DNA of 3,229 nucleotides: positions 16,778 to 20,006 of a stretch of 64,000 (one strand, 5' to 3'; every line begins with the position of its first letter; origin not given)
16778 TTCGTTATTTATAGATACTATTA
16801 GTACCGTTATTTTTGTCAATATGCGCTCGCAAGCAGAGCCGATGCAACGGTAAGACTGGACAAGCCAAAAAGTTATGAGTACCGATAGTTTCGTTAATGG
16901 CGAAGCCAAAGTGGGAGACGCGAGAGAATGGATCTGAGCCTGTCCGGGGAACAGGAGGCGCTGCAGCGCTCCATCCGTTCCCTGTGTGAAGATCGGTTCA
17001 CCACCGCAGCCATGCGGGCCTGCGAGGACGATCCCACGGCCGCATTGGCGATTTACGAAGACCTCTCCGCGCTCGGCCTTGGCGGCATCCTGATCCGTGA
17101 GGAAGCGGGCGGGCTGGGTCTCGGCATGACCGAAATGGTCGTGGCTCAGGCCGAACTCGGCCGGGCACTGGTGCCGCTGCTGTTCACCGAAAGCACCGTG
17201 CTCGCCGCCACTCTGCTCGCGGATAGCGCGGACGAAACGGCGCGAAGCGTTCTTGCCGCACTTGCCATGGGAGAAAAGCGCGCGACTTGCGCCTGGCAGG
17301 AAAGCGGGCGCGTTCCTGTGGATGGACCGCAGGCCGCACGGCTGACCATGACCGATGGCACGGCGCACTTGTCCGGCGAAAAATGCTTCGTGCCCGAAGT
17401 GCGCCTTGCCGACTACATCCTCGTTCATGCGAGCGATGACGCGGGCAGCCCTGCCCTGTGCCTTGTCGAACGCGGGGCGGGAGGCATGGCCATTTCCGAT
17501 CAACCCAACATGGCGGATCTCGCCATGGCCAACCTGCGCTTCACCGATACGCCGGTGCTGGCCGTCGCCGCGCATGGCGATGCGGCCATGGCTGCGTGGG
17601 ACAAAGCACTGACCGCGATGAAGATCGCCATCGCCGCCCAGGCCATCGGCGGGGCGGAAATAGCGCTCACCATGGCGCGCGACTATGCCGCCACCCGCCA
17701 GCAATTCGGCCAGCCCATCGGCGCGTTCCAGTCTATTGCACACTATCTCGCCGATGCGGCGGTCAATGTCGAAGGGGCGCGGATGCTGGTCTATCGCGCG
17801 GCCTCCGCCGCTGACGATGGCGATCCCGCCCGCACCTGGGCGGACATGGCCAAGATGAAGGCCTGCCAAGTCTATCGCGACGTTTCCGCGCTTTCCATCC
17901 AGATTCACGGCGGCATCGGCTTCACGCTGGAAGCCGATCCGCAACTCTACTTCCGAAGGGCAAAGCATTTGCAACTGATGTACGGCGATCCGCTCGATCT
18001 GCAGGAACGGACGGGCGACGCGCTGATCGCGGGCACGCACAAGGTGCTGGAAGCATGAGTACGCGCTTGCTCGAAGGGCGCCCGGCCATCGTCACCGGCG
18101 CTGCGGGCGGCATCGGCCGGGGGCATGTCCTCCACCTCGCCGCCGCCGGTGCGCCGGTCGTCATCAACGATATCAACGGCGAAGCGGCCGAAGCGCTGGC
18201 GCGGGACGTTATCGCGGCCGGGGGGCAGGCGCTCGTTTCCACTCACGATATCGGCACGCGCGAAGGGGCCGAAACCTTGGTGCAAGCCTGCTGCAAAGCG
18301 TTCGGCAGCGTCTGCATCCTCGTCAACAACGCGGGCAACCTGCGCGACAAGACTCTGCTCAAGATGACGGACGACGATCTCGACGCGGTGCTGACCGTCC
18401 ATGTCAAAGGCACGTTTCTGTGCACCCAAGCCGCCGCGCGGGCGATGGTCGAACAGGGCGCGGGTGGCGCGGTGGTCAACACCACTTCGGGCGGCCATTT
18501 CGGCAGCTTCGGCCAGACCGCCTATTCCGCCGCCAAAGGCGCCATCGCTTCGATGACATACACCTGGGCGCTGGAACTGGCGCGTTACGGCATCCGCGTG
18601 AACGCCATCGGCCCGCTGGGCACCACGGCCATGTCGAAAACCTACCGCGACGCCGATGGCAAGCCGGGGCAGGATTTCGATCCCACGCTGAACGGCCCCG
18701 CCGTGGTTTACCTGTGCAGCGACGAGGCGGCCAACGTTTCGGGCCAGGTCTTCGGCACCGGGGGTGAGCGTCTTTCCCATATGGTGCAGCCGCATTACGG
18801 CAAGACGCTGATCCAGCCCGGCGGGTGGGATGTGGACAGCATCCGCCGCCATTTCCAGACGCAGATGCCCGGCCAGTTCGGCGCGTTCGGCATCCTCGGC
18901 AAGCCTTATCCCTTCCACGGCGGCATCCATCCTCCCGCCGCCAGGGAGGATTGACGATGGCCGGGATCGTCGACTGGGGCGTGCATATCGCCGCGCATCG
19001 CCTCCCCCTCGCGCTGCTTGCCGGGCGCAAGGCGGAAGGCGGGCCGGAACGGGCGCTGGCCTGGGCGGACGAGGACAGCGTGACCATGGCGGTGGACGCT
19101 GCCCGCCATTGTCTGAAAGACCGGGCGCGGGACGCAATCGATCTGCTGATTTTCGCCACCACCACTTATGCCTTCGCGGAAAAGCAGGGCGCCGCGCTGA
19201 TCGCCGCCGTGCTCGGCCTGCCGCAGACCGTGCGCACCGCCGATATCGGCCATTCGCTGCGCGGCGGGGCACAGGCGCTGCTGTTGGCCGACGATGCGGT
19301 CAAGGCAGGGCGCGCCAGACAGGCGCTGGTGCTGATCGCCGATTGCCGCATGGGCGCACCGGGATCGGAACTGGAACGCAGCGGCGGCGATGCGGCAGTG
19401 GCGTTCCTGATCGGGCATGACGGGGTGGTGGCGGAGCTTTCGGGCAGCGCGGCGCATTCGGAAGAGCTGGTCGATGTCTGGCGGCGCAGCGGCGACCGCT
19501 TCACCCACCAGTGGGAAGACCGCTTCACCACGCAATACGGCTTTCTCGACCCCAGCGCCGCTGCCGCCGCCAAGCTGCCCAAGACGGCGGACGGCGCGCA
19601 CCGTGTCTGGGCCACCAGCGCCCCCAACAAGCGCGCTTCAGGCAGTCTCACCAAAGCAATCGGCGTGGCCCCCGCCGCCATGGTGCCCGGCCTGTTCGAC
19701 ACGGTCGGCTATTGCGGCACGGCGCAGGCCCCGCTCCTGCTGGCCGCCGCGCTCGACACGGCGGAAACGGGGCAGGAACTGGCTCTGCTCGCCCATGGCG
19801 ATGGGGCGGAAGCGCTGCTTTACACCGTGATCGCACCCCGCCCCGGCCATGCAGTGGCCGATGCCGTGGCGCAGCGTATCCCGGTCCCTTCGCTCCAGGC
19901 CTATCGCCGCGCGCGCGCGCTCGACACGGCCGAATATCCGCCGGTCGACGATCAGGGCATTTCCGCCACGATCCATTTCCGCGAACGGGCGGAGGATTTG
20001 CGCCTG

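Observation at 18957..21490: HMG-CoA-synthase-like protein fused to DUF35 and apparently lacking the nucleophilic Cys, coupled to an SCP-x-type thiolase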

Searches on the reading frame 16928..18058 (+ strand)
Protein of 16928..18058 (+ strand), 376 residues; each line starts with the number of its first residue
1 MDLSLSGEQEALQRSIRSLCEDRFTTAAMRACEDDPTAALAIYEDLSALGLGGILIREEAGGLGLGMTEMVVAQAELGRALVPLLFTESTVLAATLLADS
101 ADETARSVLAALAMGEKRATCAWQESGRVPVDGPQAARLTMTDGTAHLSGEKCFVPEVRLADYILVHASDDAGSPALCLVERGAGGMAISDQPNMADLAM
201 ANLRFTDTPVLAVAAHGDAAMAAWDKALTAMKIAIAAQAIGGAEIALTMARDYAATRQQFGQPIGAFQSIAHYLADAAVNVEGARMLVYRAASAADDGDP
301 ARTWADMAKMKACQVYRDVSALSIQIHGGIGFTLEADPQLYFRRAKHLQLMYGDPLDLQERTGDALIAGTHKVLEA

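Call 4: search_protein_families(library=pfam, proteins=[window:16928-18058:+], max_evalue=0.01)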
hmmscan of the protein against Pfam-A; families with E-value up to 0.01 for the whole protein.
window:16928-18058:+ (376 aa): 4 families
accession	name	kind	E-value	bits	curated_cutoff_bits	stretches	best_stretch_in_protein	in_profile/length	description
PF00441.29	Acyl-CoA_dh_1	-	2.3e-30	106.1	22.4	1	226-353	9-136/150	Acyl-CoA dehydrogenase, C-terminal domain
PF02771.21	Acyl-CoA_dh_N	-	6.2e-13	49.5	22.9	1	8-116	3-113/113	Acyl-CoA dehydrogenase, N-terminal domain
PF08028.16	Acyl-CoA_dh_2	-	1.8e-11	44.9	22.7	1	234-345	2-123/134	Acyl-CoA dehydrogenase, C-terminal domain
PF02770.24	Acyl-CoA_dh_M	-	9.3e-06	26.2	33.3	1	139-207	21-96/97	Acyl-CoA dehydrogenase, middle domain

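Call 5: search_protein_families(library=ncbifam, proteins=[window:16928-18058:+], max_evalue=0.01)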
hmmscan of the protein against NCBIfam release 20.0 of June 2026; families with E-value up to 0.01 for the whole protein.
window:16928-18058:+ (376 aa): 19 families
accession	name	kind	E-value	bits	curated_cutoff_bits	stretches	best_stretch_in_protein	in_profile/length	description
NF042972.1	AcrlCoAredClosAcrC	equivalog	2.6e-39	135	640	1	1-346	1-356/378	acryloyl-CoA reductase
NF008997.0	PRK12341.1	equivalog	1.6e-35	122.9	537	1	1-344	1-354/382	acyl-CoA dehydrogenase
TIGR03203.1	pimD_small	equivalog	4.2e-34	118.2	652.7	1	2-361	1-371/378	pimeloyl-CoA dehydrogenase small subunit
NF050027.1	acylCoADhIpdE2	equivalog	3e-32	112.4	450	2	211-358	159-302/311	acyl-CoA dehydrogenase IpdE2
NF002885.1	PRK03354.1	equivalog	3.2e-28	98.8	540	1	1-338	1-345/378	crotonobetainyl-CoA dehydrogenase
NF053553.1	prodigi_MBC_PigA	equivalog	1.8e-27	96.5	500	1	1-334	1-347/381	prodigiosin MBC biosynthesis dehydrogenase PigA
NF045552.1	GlutCoADH_Des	equivalog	3e-24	85.9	470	1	1-351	1-364/387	glutaryl-CoA dehydrogenase Acd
NF042439.1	SulpropCoADesulf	equivalog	1.7e-22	79.7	600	1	17-336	5-340/379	3-sulfinopropanoyl-CoA desulfinase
NF043006.1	CyhCrbnylCoADH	equivalog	3.1e-22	79.1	650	1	8-353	7-362/380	cyclohexane-1-carbonyl-CoA dehydrogenase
NF045652.1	ProlPCPDhRedW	equivalog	1.7e-21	76.5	650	1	11-333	6-341/376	L-prolyl-[peptidyl-carrier protein] dehydrogenase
NF052270.1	Staph_DH_FadE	equivalog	1.1e-17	63.9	600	1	147-346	169-373/400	acyl-CoA dehydrogenase FadE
NF058590.1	AcCoDHFadEBacil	equivalog_domain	2.4e-17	62.7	600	1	6-333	22-377/586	acyl-CoA dehydrogenase FadE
TIGR03207.1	cyc_hxne_CoA_dh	equivalog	9.6e-16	57.5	575.35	1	6-335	2-341/372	cyclohexanecarboxyl-CoA dehydrogenase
NF007000.1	PRK09463.1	subfamily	3.6e-09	35.5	600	1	232-333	298-399/726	acyl-CoA dehydrogenase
TIGR04022.1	sulfur_SfnB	equivalog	5.6e-08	32.1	430.9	1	8-194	7-190/391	SfnB family sulfur acquisition oxidoreductase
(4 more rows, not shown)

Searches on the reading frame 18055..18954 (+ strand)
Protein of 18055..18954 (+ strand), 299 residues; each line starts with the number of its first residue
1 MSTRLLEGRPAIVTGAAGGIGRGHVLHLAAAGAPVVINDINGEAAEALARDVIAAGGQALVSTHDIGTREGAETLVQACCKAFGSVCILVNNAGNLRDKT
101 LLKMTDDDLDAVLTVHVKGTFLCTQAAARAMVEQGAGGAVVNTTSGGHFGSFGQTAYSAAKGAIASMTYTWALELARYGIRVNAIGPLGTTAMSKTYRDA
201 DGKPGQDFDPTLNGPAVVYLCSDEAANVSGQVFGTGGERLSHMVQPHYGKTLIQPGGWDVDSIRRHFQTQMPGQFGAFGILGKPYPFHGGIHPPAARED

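Call 4: search_protein_families(library=pfam, proteins=[window:18055-18954:+], max_evalue=0.01)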
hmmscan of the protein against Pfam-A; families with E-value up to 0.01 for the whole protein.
window:18055-18954:+ (299 aa): 3 families
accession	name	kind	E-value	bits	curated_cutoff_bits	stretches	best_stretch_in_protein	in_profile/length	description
PF00106.31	adh_short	-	2.6e-44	151.5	26.6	1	11-198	3-191/195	short chain dehydrogenase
PF13561.12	adh_short_C2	-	1.6e-37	129.8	27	1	15-233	1-229/236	Enoyl-(Acyl carrier protein) reductase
PF08659.16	KR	-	2.5e-14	54.1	22.6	1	12-167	4-159/180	KR domain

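Call 5: search_protein_families(library=ncbifam, proteins=[window:18055-18954:+], max_evalue=0.01)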
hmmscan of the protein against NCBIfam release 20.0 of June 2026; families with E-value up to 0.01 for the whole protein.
window:18055-18954:+ (299 aa): 218 families (the best 25 are shown)
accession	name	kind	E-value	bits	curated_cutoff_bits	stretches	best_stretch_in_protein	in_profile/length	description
NF005861.0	PRK07791.1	subfamily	5.8e-65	219.6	373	1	5-267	3-284/300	SDR family oxidoreductase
NF005862.0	PRK07792.1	equivalog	1.3e-55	188.7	414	1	4-263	9-280/307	3-oxoacyl-ACP reductase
NF004198.0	PRK05653.1-3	equivalog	1.6e-48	165.4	296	1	4-237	3-244/248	3-oxoacyl-ACP reductase FabG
NF005559.1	PRK07231.1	subfamily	2.2e-46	158.4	215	1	6-234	2-242/249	glucose 1-dehydrogenase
NF004791.0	PRK06138.1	equivalog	7.2e-44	150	312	1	6-189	3-184/252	SDR family oxidoreductase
TIGR01830.1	3oxo_ACP_reduc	equivalog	2.3e-43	148.6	297.75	1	11-234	1-233/239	3-oxoacyl-[acyl-carrier-protein] reductase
NF006072.0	PRK08217.1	subfamily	7.3e-43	147.2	298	1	8-195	5-202/253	3-ketoacyl-(acyl-carrier-protein) reductase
NF005853.0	PRK07774.1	equivalog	1.2e-41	142.8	303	1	6-237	4-244/250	SDR family oxidoreductase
NF009384.0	PRK12743.1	equivalog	6.8e-41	140.2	264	1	9-235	7-243/258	SDR family oxidoreductase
NF009466.0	PRK12826.1-2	subfamily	5.4e-40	137.4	222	1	9-238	4-243/248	3-oxoacyl-ACP reductase FabG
NF005472.0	PRK07067.1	equivalog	1.3e-38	133.1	338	1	6-187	4-183/257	L-iditol 2-dehydrogenase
NF004818.0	PRK06172.1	equivalog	2.3e-38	132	336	1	5-234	4-245/253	SDR family oxidoreductase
TIGR02415.1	23BDH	subfamily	1.5e-37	129.4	304.35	1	11-194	3-188/254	acetoin reductase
NF009093.0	PRK12429.1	subfamily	3.6e-37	128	258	1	6-187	3-184/259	3-hydroxybutyrate dehydrogenase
NF052558.1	MBtsdlDhBudC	equivalog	2e-36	125.9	270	1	8-237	3-239/250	meso-2,3-butanediol dehydrogenase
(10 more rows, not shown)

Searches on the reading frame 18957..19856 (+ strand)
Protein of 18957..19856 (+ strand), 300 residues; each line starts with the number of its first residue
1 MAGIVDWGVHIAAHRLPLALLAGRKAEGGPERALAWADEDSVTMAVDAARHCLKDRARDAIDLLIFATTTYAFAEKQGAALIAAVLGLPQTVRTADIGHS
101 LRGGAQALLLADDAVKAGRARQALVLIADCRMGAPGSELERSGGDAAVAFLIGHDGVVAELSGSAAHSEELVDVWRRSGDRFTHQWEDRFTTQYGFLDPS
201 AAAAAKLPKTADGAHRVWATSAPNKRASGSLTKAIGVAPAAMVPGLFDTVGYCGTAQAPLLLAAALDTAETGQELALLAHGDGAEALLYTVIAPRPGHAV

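Call 39: search_protein_representatives(protein=window:18957-19856:+)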
Query: 300 residues. Proteins with E-value up to 0.001 (for the whole library): 2047; up to 1e-10: 1046; up to 1e-30: 175. The best 150 are listed.
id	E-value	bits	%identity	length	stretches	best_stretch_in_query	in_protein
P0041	1.0e-96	340.2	59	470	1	1-292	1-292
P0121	1.2e-80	287.5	58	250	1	1-252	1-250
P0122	6.3e-71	255.6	47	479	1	2-296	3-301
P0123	5.0e-59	216.5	45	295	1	3-287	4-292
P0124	3.1e-58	213.9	43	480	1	1-291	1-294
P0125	7.9e-55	202.7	43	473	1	1-290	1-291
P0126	8.4e-55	202.7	43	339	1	1-291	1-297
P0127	2.1e-53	198.1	42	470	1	1-290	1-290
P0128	3.0e-53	197.6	42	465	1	1-290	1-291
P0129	1.0e-52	195.8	45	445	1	2-295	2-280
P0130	6.2e-52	193.3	42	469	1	15-290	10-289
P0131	8.8e-52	192.7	43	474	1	1-290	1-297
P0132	1.3e-51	192.2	45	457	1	1-295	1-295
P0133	5.8e-51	190.1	39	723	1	1-291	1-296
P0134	6.0e-51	190.0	41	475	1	1-291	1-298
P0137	4.9e-49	183.7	38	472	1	4-291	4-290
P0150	3.2e-47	177.8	38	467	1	1-293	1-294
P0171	1.3e-42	162.7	35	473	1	1-288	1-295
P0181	2.1e-41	158.7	34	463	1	1-291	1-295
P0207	3.6e-38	148.1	33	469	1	1-291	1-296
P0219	2.3e-36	142.2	33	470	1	3-290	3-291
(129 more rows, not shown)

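Call 50: list_cluster_members(proteins=[P0122, P0124, P0129, P0133, P0137, P0150, P0171, P0181, P0207, P0219])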
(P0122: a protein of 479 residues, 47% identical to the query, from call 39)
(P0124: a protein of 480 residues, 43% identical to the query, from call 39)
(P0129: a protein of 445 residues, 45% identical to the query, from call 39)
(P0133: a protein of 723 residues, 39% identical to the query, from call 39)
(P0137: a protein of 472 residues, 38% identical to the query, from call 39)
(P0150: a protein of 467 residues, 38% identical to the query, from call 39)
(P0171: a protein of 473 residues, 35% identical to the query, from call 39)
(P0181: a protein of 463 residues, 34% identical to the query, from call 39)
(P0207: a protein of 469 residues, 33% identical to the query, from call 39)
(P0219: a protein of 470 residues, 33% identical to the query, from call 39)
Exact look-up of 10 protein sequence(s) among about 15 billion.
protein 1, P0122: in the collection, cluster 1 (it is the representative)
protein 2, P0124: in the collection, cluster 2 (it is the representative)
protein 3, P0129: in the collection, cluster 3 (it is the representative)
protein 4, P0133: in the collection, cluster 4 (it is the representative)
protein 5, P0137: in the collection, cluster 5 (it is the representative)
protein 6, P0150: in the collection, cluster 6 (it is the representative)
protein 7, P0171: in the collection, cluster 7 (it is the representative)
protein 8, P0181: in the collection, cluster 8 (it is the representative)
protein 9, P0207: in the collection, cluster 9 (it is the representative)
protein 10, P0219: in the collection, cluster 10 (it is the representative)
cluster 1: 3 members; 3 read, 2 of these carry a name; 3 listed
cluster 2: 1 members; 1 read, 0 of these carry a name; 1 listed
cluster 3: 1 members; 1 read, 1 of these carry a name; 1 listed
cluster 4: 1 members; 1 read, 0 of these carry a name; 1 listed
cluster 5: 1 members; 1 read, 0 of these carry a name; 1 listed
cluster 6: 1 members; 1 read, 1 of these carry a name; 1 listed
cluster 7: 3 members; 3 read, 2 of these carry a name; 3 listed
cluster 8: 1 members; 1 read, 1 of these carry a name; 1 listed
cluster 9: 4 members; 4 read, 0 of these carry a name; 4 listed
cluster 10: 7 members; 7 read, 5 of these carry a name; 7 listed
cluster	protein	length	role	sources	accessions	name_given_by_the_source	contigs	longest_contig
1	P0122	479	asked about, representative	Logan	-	-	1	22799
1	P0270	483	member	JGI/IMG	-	3-hydroxy-3-methylglutaryl CoA synthase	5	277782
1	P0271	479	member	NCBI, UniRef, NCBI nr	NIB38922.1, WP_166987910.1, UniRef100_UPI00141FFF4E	3-hydroxy-3-methylglutaryl CoA synthase [Pseudomaricurvus alkylphenolicus] | zinc ribbon domain-containing protein n=1 Tax=Pseudomaricurvus alkylphenolicus ... | zinc ribbon domain-containing protein [Pseudomaricurvus alkylphenolicus]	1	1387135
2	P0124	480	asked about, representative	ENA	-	-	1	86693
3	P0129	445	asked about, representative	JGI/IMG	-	3-hydroxy-3-methylglutaryl CoA synthase/uncharacterized OB-fold protein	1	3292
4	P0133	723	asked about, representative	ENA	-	-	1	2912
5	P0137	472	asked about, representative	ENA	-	-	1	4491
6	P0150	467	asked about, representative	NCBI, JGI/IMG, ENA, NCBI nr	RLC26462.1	MAG: 3-hydroxy-3-methylglutaryl CoA synthase [Deltaproteobacteria bacterium]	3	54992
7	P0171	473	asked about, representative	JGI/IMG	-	hydroxymethylglutaryl-CoA synthase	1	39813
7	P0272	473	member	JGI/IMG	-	hydroxymethylglutaryl-CoA synthase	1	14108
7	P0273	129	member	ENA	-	-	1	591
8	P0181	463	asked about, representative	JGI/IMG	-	3-hydroxy-3-methylglutaryl CoA synthase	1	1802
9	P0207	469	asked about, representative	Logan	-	-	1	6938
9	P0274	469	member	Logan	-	-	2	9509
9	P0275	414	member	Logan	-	-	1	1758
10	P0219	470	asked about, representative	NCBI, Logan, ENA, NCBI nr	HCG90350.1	MAG TPA: hypothetical protein DEZ08_00720 [Dehalococcoidia bacterium] | hypothetical protein [Dehalococcoidia bacterium]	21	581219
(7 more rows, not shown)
